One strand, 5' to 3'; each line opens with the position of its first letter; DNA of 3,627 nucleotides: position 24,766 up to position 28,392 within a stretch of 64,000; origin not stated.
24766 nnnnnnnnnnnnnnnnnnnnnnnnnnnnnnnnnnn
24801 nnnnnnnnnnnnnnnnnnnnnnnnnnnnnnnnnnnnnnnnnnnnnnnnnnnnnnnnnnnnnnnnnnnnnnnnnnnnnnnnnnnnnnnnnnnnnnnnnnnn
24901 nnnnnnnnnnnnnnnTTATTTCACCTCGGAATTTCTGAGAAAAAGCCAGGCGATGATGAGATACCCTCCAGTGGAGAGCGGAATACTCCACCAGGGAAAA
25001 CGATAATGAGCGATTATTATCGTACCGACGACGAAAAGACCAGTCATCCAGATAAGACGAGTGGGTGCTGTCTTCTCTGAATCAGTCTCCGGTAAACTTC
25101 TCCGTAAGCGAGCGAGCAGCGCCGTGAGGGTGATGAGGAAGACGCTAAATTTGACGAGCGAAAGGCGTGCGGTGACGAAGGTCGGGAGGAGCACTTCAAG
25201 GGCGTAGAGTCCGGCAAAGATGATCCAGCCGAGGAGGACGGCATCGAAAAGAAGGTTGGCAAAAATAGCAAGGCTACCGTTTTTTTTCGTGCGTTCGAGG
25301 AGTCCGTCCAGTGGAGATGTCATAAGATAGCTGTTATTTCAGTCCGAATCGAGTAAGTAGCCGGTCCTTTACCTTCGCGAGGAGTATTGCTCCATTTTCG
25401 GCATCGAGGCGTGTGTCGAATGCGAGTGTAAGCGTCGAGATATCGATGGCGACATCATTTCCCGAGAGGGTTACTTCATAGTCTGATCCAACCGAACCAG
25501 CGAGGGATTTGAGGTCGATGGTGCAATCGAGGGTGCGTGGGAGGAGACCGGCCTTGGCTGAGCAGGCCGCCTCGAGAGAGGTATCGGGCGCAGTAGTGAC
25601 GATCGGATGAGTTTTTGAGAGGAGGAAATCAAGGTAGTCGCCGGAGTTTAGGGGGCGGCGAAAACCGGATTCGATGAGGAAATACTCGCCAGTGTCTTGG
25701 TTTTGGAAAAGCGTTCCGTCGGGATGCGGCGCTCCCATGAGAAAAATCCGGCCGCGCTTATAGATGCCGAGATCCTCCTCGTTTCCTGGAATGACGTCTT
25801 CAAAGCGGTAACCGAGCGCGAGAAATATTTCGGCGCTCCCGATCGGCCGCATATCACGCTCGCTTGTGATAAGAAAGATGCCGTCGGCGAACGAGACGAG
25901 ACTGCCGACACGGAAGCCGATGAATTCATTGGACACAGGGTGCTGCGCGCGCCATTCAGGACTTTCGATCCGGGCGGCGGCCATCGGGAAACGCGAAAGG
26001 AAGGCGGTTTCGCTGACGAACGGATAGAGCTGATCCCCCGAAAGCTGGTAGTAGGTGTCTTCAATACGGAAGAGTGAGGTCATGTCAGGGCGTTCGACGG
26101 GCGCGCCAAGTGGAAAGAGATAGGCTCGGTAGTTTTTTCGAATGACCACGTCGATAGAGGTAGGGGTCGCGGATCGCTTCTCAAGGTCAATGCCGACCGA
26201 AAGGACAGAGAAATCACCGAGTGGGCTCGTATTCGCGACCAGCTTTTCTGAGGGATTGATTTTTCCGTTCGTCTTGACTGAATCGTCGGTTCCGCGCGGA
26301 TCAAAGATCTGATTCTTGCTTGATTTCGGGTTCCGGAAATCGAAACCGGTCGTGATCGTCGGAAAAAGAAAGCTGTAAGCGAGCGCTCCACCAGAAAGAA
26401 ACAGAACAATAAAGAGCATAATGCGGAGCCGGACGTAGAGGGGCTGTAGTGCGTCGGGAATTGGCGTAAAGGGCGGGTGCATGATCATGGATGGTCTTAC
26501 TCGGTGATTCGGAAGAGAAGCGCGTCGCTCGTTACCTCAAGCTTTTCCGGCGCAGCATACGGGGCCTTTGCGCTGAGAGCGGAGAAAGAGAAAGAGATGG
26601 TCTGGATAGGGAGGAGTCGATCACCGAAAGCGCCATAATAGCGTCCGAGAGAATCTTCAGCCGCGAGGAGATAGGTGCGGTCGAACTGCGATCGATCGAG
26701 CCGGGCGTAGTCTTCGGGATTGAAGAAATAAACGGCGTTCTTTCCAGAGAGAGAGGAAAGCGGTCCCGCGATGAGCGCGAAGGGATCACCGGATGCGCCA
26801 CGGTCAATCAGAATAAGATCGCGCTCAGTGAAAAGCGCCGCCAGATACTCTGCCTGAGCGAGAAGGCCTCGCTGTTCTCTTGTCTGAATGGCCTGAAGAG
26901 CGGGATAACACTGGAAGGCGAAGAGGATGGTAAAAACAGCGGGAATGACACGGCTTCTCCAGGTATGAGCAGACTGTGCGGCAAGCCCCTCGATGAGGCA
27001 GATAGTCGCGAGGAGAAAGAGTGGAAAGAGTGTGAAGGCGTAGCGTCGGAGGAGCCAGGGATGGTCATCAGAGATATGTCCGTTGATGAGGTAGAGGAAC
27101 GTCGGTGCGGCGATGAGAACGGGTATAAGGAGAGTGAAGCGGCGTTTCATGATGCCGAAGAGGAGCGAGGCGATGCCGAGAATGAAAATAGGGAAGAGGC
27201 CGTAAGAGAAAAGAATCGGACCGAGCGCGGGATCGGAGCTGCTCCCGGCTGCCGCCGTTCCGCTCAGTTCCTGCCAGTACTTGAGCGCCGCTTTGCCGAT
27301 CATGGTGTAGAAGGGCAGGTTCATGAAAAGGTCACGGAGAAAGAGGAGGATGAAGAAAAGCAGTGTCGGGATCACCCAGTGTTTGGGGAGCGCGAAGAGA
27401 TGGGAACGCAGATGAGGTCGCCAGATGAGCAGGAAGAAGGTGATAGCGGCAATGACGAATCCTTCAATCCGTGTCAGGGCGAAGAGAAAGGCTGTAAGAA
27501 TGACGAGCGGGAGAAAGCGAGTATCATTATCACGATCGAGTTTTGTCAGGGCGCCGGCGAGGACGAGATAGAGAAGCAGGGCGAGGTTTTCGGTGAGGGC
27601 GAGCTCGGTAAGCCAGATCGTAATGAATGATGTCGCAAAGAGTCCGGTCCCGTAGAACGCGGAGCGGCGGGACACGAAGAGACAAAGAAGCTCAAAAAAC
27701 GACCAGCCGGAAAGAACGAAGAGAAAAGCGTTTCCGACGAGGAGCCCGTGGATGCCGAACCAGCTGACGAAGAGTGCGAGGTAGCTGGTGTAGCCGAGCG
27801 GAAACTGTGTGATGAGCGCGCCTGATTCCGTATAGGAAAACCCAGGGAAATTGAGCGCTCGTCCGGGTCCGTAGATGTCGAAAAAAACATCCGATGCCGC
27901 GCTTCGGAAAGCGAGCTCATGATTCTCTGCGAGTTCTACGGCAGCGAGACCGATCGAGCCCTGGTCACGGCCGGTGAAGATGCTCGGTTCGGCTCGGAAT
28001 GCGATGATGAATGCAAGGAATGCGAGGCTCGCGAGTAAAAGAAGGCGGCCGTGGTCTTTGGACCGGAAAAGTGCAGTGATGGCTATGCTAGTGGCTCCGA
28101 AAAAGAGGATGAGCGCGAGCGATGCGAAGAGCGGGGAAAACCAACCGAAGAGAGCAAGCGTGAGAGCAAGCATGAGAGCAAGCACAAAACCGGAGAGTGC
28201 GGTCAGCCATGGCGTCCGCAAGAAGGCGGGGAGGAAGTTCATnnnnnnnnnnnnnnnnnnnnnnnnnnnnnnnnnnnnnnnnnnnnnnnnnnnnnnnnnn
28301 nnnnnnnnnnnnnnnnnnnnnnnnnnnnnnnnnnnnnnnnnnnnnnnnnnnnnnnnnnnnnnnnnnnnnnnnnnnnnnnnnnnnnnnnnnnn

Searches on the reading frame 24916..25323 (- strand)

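Call 31: search_protein_families(library=pfam, proteins=[window:24916-25323:-], max_evalue=10)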
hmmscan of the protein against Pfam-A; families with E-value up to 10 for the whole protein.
window:24916-25323:- (135 aa): 1 family
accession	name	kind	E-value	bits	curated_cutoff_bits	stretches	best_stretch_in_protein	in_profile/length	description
PF19629.4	DUF6133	-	0.0056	17.2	27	1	28-51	30-55/65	Family of unknown function (DUF6133)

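Call 66: search_protein_families(library=padloc, proteins=[window:24916-25323:-], max_evalue=0.001)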
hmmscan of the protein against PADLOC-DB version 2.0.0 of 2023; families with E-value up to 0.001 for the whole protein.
window:24916-25323:- (135 aa): 0 families

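Call 67: search_protein_families(library=ncbifam, proteins=[window:24916-25323:-], max_evalue=0.1)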
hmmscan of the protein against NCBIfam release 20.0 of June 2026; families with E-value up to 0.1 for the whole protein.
window:24916-25323:- (135 aa): 0 families

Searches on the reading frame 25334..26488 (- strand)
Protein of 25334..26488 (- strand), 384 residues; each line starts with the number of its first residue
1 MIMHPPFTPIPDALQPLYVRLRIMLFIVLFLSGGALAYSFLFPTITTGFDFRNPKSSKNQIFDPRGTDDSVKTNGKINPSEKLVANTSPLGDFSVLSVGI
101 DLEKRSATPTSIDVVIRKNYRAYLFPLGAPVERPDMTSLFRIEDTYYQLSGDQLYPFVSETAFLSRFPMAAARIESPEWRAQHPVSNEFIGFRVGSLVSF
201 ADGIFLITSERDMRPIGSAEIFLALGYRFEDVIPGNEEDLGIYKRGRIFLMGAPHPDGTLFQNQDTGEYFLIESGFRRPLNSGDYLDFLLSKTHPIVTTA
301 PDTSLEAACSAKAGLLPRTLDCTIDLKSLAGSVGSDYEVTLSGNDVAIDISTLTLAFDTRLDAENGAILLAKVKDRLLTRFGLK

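Call 19: search_protein_families(library=pfam, proteins=[window:25334-26488:-], max_evalue=0.001)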
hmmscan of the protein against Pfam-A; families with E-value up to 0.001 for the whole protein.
window:25334-26488:- (384 aa): 0 families

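Call 31: search_protein_families(library=pfam, proteins=[window:25334-26488:-], max_evalue=10)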
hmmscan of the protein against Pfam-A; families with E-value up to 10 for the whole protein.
window:25334-26488:- (384 aa): 0 families

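Call 66: search_protein_families(library=padloc, proteins=[window:25334-26488:-], max_evalue=0.001)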
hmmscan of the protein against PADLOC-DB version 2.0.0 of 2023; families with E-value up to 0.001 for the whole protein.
window:25334-26488:- (384 aa): 0 families

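Call 67: search_protein_families(library=ncbifam, proteins=[window:25334-26488:-], max_evalue=0.1)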
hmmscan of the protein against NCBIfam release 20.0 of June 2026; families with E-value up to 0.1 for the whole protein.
window:25334-26488:- (384 aa): 1 family
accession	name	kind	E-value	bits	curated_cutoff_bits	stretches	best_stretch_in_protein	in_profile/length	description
NF009340.0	PRK12700.1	equivalog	0.0034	16.9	414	1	253-347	46-138/230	flagellar basal body L-ring protein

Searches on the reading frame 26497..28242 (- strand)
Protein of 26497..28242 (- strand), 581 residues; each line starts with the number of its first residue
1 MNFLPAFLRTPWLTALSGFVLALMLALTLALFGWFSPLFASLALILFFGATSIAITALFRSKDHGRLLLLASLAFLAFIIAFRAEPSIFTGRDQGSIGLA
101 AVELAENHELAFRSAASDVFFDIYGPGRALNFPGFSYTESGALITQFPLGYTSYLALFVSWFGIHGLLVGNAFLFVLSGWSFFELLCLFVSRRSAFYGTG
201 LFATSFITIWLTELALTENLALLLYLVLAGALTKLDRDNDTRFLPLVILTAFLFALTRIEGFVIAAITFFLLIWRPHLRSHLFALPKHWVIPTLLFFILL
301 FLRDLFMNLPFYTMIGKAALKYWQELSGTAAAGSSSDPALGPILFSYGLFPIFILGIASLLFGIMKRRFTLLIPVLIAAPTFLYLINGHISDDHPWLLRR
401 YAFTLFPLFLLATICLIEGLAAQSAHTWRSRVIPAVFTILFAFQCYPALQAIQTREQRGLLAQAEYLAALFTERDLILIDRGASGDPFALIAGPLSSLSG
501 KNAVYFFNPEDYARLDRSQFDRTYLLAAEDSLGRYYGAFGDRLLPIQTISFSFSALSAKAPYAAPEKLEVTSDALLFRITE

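Call 19: search_protein_families(library=pfam, proteins=[window:26497-28242:-], max_evalue=0.001)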
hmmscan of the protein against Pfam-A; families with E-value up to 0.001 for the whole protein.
window:26497-28242:- (581 aa): 0 families

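Call 31: search_protein_families(library=pfam, proteins=[window:26497-28242:-], max_evalue=10)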
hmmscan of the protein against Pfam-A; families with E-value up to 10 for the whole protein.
window:26497-28242:- (581 aa): 1 family
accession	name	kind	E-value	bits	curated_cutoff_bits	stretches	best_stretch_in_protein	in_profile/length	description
PF22954.2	DUF7027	-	0.0073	16.6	27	1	345-382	42-79/100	Domain of unknown function (DUF7027)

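Call 56: find_homologous_proteins(query=window:26497-28242:-, max_evalue=0.00001)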
Query window:26497-28242:- (581 aa): 394 proteins with E <= 0.00001 among 8000 candidates; the best 120 are listed.
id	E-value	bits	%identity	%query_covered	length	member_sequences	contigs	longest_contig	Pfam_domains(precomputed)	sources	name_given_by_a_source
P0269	0.0e+0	1168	92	100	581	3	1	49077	-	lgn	-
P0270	1.2e-295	1000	79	100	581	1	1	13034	-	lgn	-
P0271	3.5e-255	867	69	100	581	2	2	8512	-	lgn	-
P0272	2.1e-254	864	70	100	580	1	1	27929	-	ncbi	ncbi:MAG: hypothetical protein ACEQSB_03345 [Undibacterium sp.]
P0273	6.6e-254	862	70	100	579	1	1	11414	-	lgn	-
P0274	3.6e-238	810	66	100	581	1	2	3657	-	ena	-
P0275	1.2e-234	799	70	89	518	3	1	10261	-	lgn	-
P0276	2.7e-232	791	65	100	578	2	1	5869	-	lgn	-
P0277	4.8e-232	790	65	99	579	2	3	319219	-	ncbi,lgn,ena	-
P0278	5.7e-232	790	65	99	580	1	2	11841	-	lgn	-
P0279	2.6e-231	788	65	99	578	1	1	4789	-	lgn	-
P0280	3.9e-231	787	64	100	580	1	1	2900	-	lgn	-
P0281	3.1e-227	774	64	99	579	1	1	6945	-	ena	-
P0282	1.1e-226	773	64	99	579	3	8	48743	-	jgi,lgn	jgi:hypothetical protein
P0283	4.0e-226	771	64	99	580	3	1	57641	-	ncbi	-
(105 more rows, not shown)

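Call 59: search_solved_structures(query=A3, max_evalue=1)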
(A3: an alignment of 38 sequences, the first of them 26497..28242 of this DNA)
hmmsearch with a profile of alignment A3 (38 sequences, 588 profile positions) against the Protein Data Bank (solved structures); distinct sequences matched with E-value up to 1: 0.
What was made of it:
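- Tried and rejected: A sequence-profile search of the GT-C neighbour against PDB gave no hits (call 59).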

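Call 66: search_protein_families(library=padloc, proteins=[window:26497-28242:-], max_evalue=0.001)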
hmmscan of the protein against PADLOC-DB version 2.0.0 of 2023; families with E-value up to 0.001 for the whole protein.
window:26497-28242:- (581 aa): 0 families

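Call 67: search_protein_families(library=ncbifam, proteins=[window:26497-28242:-], max_evalue=0.1)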
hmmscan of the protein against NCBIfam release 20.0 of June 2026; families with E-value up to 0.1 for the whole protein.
window:26497-28242:- (581 aa): 0 families

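Call 68: predict_structure(alignment_id=A3)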
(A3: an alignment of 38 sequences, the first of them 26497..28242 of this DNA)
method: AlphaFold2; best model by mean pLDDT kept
length: 581 residues; sequences in the alignment: 38
mean_pLDDT: 90.0   pTM: 0.91
mean pLDDT of the five models: 90.0, 89.3, 88.5, 88.0, 87.6
residues with pLDDT >= 90: 411; 70-90: 136; 50-70: 24; < 50: 10
segments of 3 or more residues with pLDDT < 50: 329-335
pLDDT, mean of each block of 10 residues (from residue 1): 64 96 97 93 97 96 97 97 87 81 93 93 89 89 89 96 94 98 97 97 95 91 98 94 95 92 95 95 93 93 87 80 65 57 90 95 84 94 74 65 95 94 82 93 94 90 94 96 88 91 92 93 94 88 93 88 90 95 80
secondary structure, 60 per line:
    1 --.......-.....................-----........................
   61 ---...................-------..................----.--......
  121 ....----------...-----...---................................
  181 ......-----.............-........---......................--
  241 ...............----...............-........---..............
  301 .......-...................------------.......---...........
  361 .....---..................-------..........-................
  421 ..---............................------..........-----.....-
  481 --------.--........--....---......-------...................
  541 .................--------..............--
elements in order: H3-9 H11-31 H37-60 H64-82 H91-107 H115-124 E135-137 E143-145 H149-186 H192-204 H206-213 H217-238 H241-255 H260-274 H276-283 H287-307 H309-327 H340-346 H350-365 H369-386 H394-403 H405-422 H426-453 H460-469 E475-479 H492-499 E502-505 H509-514 E522-528 H529-542 E543-557 E566-579
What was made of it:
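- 26497..28242 (-): Head-to-head neighbour, a GT-C-fold membrane glycosyltransferase (581 aa) with an invariant GRDQG motif. AF2 pLDDT 90 (call 68).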

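Call 70: fold_search(model_id=the predicted structure, library=pdb)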
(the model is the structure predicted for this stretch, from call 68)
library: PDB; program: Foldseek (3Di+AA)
matches with E <= 10: 380; with E <= 0.001: 22
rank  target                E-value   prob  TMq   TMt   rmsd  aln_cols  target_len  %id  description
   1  9s6t_A                3.5e-08  1.00  0.52  0.60   7.2       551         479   14  Ternary cryo-EM structure of chicken ALG12 with Dol25-PP-GlcNAc2Man7, Dol25-P-Man, and Fab (released 2026-03-18)
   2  9s6s_A                2.9e-06  1.00  0.51  0.54   8.5       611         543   13  Ternary cryo-EM structure of human ALG9 with Dol25-PP-GlcNAc2Man6, Dol25-P-Man and Fab (released 2026-03-18)
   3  9s6u_A                4.1e-06  1.00  0.50  0.53   8.6       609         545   14  Ternary cryo-EM structure of human ALG9 with Dol25-PP-GlcNAc2Man8, Dol25-P-Man and Fab (released 2026-03-18)
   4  7oci_F                1.7e-05  1.00  0.48  0.44  11.6       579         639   12  Cryo-EM structure of yeast Ost6p containing oligosaccharyltransferase complex (released 2022-02-16)
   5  3rce_A                2.1e-05  1.00  0.47  0.41  12.8       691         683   11  Bacterial oligosaccharyltransferase PglB (released 2011-06-15)
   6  8age_A                2.2e-05  1.00  0.50  0.46  10.4       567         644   11  Structure of yeast oligosaccharylransferase complex with acceptor peptide bound (released 2022-12-07)
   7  8b6l_I                3.0e-05  1.00  0.43  0.37  16.9       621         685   11  Subtomogram average of the human Sec61-TRAP-OSTA-translocon (released 2022-12-07)
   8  6gxc_A                3.2e-05  1.00  0.49  0.42  10.0       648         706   11  Bacterial oligosaccharyltransferase PglB in complex with an inhibitory peptide and a reactive lipid-linked oligosaccha (released 2018-11-14)
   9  8agc_A                3.8e-05  1.00  0.43  0.37  16.5       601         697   12  Structure of yeast oligosaccharylransferase complex with lipid-linked oligosaccharide and non-acceptor peptide bound (released 2022-12-07)
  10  5ezm                  4.9e-05  1.00  0.50  0.53   9.4       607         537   10  Crystal Structure of ArnT from Cupriavidus metallidurans in the apo state (released 2016-02-17)
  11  9n9j_I                6.1e-05  1.00  0.50  0.43  11.8       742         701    9  Structure of a GRP94 folding intermediate engaged with a CCDC134- and FKBP11-bound secretory translocon (released 2025-11-19)
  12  6ezn_F                6.9e-05  1.00  0.49  0.44  12.3       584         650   13  Cryo-EM structure of the yeast oligosaccharyltransferase (OST) complex (released 2018-01-17)
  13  6s7o_A                1.0e-04  1.00  0.42  0.38  15.8       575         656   11  Cryo-EM structure of human oligosaccharyltransferase complex OST-A (released 2019-12-18)
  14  5ogl_A                1.4e-04  1.00  0.43  0.36  11.5       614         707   12  Structure of bacterial oligosaccharyltransferase PglB in complex with an acceptor peptide and an lipid-linked oligosac (released 2017-10-25)
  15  8if8_C                1.5e-04  1.00  0.39  0.38  15.0       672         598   12  Arabinosyltransferase AftA (released 2023-05-31)
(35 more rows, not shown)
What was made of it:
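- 26497..28242 (-): Foldseek hits to ALG12, ALG9, STT3, PglB, ArnT and AftA, E 3.5e-8 to 1e-4 (call 70).
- GT-C fold of the neighbour: calls 68, 70.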
